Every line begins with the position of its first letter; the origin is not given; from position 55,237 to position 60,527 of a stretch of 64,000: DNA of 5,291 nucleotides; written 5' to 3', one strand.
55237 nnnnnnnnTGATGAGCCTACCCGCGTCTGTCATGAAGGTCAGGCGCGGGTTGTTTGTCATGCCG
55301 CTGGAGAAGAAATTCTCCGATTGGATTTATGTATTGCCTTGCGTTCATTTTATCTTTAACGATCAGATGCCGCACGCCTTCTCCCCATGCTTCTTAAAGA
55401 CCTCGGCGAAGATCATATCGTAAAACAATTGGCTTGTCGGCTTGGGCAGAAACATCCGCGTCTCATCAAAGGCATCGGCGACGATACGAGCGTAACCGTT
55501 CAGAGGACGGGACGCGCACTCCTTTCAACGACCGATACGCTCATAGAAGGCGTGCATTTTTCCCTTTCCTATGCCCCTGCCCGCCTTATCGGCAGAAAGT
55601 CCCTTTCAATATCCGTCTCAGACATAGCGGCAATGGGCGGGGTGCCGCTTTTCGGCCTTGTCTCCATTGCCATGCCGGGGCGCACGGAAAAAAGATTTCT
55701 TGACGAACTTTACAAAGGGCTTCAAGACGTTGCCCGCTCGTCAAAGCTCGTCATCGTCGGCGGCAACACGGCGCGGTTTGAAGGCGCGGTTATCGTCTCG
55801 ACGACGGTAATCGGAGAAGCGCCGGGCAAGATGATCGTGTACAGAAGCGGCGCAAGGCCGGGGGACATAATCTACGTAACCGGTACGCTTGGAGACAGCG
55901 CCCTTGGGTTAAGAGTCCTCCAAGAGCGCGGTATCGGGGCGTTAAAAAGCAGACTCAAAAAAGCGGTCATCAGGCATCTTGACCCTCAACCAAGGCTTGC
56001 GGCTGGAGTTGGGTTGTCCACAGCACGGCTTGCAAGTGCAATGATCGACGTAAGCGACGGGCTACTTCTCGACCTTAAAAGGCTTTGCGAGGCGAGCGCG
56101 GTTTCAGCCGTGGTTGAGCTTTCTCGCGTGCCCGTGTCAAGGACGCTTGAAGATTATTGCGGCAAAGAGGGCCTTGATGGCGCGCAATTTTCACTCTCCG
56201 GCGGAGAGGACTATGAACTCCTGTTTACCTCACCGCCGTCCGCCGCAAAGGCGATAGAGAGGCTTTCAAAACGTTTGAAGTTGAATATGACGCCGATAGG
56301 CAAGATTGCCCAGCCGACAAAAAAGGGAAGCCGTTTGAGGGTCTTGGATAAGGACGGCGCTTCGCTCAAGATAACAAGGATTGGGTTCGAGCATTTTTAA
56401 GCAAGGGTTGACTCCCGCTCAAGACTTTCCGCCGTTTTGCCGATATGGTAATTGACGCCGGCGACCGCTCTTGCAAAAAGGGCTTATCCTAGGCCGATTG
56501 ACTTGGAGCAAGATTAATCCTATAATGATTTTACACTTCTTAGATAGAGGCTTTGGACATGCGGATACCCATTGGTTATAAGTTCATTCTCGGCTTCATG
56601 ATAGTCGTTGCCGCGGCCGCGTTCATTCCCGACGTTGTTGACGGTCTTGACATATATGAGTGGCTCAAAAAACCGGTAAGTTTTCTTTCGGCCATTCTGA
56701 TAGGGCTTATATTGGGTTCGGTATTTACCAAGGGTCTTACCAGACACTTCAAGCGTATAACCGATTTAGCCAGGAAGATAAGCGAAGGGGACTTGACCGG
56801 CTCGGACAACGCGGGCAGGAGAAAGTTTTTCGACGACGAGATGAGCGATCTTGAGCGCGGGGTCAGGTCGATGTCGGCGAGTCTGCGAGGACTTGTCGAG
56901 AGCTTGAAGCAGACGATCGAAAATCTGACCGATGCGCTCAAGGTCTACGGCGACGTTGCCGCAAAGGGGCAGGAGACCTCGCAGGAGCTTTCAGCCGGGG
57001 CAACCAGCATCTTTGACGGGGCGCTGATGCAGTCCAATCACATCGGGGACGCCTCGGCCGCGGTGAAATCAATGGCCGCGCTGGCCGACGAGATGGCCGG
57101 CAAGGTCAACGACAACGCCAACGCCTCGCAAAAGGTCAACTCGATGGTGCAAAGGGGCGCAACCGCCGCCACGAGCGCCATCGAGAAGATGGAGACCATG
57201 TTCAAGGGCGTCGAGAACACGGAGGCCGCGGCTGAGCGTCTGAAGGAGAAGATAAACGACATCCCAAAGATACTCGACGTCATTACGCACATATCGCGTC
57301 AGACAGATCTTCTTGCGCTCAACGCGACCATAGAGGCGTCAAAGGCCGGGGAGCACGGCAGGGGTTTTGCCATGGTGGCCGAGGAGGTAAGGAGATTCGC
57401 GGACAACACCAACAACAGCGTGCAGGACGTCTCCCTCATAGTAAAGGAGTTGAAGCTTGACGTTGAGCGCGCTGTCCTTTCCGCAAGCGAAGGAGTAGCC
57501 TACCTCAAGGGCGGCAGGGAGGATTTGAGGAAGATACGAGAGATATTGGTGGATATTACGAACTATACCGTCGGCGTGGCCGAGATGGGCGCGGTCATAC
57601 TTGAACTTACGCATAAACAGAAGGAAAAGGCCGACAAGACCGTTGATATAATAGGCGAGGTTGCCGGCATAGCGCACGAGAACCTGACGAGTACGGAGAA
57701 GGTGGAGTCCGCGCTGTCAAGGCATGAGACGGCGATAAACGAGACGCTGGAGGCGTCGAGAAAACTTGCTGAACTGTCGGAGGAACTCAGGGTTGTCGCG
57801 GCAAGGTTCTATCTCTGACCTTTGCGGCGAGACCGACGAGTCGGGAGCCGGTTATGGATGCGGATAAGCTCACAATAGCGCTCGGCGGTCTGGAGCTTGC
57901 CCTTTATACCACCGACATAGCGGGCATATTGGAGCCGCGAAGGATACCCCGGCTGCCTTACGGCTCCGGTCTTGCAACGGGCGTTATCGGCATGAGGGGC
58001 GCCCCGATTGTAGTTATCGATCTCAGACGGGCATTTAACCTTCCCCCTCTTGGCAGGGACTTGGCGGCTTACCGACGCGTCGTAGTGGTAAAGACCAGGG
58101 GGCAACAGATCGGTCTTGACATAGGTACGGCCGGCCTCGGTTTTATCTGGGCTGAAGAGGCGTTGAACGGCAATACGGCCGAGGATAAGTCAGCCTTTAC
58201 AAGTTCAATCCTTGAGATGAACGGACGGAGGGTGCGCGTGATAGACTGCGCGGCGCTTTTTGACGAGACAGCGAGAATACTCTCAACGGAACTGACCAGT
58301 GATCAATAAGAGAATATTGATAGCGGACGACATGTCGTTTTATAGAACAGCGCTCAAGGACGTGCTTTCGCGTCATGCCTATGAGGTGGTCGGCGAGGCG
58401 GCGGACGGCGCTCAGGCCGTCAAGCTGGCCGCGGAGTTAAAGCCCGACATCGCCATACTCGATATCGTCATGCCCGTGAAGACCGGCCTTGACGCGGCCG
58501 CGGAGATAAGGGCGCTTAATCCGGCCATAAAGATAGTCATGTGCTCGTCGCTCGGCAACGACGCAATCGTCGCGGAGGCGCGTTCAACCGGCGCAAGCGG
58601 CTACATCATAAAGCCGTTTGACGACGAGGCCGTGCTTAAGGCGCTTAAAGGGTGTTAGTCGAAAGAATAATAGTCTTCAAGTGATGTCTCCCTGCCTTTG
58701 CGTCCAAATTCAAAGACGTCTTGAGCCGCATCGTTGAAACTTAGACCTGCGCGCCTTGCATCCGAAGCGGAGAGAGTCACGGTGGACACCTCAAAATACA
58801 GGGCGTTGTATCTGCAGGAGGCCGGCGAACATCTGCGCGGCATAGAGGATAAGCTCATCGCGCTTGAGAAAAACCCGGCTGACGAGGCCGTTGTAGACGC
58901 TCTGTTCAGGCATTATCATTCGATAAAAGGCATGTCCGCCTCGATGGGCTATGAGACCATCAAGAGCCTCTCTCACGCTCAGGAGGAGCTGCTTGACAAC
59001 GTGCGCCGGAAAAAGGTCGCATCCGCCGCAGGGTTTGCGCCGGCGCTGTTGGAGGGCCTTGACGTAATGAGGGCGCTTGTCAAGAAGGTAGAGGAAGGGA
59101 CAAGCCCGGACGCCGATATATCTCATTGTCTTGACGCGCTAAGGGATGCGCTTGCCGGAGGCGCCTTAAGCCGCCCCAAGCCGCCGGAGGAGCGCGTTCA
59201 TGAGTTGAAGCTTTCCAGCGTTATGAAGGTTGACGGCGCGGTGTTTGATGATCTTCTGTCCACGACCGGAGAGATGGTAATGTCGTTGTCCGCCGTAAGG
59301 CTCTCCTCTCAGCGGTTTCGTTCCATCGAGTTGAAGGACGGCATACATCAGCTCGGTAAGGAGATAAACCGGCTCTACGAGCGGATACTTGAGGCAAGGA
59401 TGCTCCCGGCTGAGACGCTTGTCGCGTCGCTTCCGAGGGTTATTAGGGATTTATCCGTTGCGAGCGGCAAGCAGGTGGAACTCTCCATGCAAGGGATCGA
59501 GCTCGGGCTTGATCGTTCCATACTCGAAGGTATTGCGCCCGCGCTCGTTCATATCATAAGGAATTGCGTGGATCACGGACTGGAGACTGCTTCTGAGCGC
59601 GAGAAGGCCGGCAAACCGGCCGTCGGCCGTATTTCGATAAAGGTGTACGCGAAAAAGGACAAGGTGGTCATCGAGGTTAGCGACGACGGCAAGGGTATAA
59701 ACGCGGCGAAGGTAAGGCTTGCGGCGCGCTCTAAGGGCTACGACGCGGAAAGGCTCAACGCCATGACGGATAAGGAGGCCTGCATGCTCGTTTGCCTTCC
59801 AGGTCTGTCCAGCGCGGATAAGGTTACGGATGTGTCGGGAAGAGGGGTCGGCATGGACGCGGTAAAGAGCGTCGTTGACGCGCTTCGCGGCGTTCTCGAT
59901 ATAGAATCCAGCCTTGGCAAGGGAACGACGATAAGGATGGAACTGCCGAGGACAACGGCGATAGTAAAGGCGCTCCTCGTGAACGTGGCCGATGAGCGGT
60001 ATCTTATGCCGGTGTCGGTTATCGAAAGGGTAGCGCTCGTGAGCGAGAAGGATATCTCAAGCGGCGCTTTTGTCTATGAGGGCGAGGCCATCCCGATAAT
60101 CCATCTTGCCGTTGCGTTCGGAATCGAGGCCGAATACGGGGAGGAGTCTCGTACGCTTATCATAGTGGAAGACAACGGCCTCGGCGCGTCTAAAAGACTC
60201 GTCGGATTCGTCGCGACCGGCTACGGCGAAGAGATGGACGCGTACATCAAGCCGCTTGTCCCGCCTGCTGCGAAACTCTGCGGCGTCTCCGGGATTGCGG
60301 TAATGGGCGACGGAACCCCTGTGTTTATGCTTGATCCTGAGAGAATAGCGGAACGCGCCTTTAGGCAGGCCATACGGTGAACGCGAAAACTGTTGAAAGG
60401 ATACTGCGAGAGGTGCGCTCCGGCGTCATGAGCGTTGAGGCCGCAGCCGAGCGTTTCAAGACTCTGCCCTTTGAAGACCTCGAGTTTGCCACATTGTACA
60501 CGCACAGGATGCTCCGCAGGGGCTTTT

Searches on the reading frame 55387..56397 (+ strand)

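Call 66: search_protein_families(library=pfam, proteins=[window:55387-56397:+], max_evalue=0.00001)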
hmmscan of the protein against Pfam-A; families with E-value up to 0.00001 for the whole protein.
window:55387-56397:+ (337 aa): 2 families
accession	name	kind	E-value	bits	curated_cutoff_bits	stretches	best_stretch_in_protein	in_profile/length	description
PF00586.29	AIRS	-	1.9e-23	83.4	24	1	31-144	1-111/112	AIR synthase related protein, N-terminal domain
PF02769.27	AIRS_C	-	1.8e-10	41.6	23.1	1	157-310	1-148/156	AIR synthase related protein, C-terminal domain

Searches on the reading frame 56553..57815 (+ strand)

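Call 66: search_protein_families(library=pfam, proteins=[window:56553-57815:+], max_evalue=0.00001)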
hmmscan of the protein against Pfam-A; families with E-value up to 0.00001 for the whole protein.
window:56553-57815:+ (421 aa): 1 family
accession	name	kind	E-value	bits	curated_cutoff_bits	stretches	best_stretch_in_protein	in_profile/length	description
PF00015.26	MCPsignal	-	3.9e-29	102.1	34.6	1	205-361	3-156/172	Methyl-accepting chemotaxis protein (MCP) signalling domain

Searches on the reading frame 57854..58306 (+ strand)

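Call 66: search_protein_families(library=pfam, proteins=[window:57854-58306:+], max_evalue=0.00001)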
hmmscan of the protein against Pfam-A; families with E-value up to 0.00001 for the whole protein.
window:57854-58306:+ (151 aa): 1 family
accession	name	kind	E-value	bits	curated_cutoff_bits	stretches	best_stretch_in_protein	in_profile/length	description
PF01584.24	CheW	-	1.3e-15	57.7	23.5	1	6-138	3-136/138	CheW-like domain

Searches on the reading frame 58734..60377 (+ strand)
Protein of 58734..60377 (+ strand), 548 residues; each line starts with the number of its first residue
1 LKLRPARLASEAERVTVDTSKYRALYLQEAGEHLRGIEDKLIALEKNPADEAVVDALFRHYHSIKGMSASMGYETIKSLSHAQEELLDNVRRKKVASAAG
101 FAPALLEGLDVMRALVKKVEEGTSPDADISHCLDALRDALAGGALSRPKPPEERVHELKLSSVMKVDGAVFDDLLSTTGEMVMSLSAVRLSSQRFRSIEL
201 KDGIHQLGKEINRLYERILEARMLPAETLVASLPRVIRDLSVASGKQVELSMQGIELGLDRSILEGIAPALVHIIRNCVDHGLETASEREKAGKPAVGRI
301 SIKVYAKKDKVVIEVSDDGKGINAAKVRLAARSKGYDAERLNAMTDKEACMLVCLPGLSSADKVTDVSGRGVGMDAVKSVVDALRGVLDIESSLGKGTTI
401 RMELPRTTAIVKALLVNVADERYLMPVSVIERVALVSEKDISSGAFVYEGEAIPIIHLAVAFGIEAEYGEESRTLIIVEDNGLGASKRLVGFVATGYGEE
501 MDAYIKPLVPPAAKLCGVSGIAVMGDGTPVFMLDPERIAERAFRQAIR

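Call 66: search_protein_families(library=pfam, proteins=[window:58734-60377:+], max_evalue=0.00001)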
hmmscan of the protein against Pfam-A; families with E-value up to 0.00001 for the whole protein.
window:58734-60377:+ (548 aa): 3 families
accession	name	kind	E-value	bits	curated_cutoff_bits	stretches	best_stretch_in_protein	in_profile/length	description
PF02518.31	HATPase_c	-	4e-17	63.1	26.4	1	269-407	4-110/111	Histidine kinase-, DNA gyrase B-, and HSP90-like ATPase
PF01584.24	CheW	-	1.8e-14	54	23.5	1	413-541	2-136/138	CheW-like domain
PF01627.28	Hpt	-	9.8e-13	48.6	24.6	1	22-113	2-82/84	Hpt domain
